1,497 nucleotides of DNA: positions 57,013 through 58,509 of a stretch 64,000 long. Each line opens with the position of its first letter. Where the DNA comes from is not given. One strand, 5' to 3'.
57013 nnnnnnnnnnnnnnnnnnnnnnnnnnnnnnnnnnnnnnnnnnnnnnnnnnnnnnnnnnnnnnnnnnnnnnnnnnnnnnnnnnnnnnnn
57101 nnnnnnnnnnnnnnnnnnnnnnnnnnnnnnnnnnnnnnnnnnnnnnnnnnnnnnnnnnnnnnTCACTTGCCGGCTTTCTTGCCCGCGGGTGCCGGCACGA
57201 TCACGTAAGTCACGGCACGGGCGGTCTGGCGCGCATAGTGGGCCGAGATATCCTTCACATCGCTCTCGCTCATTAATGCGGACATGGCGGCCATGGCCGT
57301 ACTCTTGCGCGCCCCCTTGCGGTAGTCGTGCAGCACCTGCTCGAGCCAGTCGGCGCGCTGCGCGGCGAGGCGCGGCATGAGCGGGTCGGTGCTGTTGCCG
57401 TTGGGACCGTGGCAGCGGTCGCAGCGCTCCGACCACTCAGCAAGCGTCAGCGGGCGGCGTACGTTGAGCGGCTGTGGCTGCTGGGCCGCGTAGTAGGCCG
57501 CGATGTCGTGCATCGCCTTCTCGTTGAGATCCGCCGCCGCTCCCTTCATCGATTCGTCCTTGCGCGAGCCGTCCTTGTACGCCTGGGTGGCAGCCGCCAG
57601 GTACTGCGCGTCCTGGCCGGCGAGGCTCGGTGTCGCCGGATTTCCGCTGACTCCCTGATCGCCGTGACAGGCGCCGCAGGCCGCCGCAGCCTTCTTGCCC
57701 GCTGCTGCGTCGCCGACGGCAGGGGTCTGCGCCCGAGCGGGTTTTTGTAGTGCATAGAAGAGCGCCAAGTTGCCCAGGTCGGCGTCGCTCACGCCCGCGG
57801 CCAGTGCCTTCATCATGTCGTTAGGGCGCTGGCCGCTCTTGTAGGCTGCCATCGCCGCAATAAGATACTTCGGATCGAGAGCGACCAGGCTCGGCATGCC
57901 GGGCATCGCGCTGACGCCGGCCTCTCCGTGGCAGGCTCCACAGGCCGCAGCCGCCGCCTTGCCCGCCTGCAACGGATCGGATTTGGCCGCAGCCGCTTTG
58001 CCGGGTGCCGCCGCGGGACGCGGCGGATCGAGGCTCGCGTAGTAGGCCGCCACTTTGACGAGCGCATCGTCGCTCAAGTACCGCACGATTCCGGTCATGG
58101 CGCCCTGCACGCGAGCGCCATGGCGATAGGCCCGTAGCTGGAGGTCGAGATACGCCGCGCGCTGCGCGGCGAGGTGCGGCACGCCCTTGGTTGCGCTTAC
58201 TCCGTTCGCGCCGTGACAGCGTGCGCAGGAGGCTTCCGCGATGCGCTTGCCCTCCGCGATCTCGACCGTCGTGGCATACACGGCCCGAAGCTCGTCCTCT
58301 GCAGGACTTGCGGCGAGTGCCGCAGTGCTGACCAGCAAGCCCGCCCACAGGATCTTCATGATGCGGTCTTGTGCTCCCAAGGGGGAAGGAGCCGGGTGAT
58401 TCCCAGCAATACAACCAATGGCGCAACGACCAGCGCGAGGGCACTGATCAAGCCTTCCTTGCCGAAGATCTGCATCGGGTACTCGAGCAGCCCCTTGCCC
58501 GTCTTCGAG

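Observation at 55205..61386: ACIII/Nrf-like quinone module without a molybdopterin-like subunit, decorated with ten c4-type haem domains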

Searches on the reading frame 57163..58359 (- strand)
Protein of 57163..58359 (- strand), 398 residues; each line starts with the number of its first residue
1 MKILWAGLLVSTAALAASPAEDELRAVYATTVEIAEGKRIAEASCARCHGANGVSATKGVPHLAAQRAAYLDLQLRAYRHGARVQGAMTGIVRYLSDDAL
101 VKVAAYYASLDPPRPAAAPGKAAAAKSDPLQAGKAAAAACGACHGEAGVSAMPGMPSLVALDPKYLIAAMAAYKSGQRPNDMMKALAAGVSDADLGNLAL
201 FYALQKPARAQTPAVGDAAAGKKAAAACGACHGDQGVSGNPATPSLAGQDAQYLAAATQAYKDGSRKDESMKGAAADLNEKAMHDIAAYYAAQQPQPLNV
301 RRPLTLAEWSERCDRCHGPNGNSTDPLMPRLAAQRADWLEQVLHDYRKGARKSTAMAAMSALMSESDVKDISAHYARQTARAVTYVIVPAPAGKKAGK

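Call 5: search_protein_families(library=pfam, proteins=[window:57163-58359:-], max_evalue=0.01)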
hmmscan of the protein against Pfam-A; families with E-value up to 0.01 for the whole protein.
window:57163-58359:- (398 aa): 8 families
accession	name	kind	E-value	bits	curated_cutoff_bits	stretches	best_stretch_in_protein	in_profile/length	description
PF13442.11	Cytochrome_CBB3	-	1.4e-23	83.4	27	4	33-106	2-67/68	Cytochrome C oxidase, cbb3-type, subunit III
PF00034.26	Cytochrom_C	-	6.8e-23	82.2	21.3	2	34-106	1-85/90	Cytochrome c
PF14522.11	Cytochrome_C7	-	3.1e-05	24.1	24.8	0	222-235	38-51/67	Cytochrome c7 and related cytochrome c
PF09699.15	Paired_CXXCH_1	-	0.00014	21.9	20.6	0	134-146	26-38/41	Doubled CXXCH motif (Paired_CXXCH_1)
PF14495.11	Cytochrom_C550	-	0.00044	20.4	27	0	20-57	12-48/136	Cytochrome c-550 domain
PF09086.16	DUF1924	-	0.00053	20.7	22.5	0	27-56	14-40/96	Domain of unknown function (DUF1924)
PF22113.1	Mtrc-MtrF_II-IV_dom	-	0.00067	19.7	30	0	35-55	149-169/176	Outer membrane cytochrome MtrC/MtrF-like, domains II/IV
PF21342.2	SoxA-TsdA_cyt-c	-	0.0033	17.8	27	0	41-87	13-62/88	SoxA/TsdA, cytochrome c domain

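Call 6: search_protein_families(library=ncbifam, proteins=[window:57163-58359:-], max_evalue=0.01)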
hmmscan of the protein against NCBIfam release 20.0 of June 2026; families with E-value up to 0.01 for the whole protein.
window:57163-58359:- (398 aa): 13 families
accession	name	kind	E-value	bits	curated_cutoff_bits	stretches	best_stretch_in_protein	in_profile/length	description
NF049874.1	PdsA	exception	3.2e-34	118.5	330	2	43-205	26-197/198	periplasmic diheme shuttle PdsA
TIGR00782.1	ccoP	equivalog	2.8e-12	46.6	179.95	2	18-148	91-222/285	cytochrome-c oxidase, cbb3-type subunit III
NF050122.1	bc1_QcrC_actin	exception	1.6e-11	44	200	1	4-171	11-182/253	cytochrome bc1 complex diheme cytochrome c subunit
NF011054.0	PRK14486.1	equivalog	5.5e-09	35.9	447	1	22-109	202-289/294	putative bifunctional cbb3-type cytochrome c oxidase subunit II/cytochrome c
NF045773.1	cytochro_C550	exception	2.6e-07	30.6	125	0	218-275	50-103/118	cytochrome c550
TIGR01904.2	GSu_C4xC__C2xCH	domain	2.4e-06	27.2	27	0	222-242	46-66/73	CxxxxCH/CxxCH domain c-type cytochrome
TIGR04494.1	c550_PedF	equivalog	2.5e-06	27.4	122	0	34-108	51-128/133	cytochrome c-550 PedF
NF041895.1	choice_anch_V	domain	3.4e-06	27.2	42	0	218-262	17-58/150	choice-of-anchor V domain-containing protein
NF045774.1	cytochro_C551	exception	6.6e-05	22.8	118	0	9-53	10-58/110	cytochrome c551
TIGR03045.1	PS_II_C550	equivalog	0.00011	21.9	177.75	0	18-57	35-73/159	photosystem II cytochrome c-550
NF045930.1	Cytc6PetJCyano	equivalog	0.00065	19.6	135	1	28-107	22-102/110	cytochrome c6 PetJ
TIGR03508.1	decahem_SO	subfamily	0.0036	16.8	192.2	0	311-328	190-207/258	DmsE family decaheme c-type cytochrome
TIGR03153.1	cytochr_NrfH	equivalog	0.0067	16.5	134.2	0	35-52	95-112/138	cytochrome c nitrite reductase small subunit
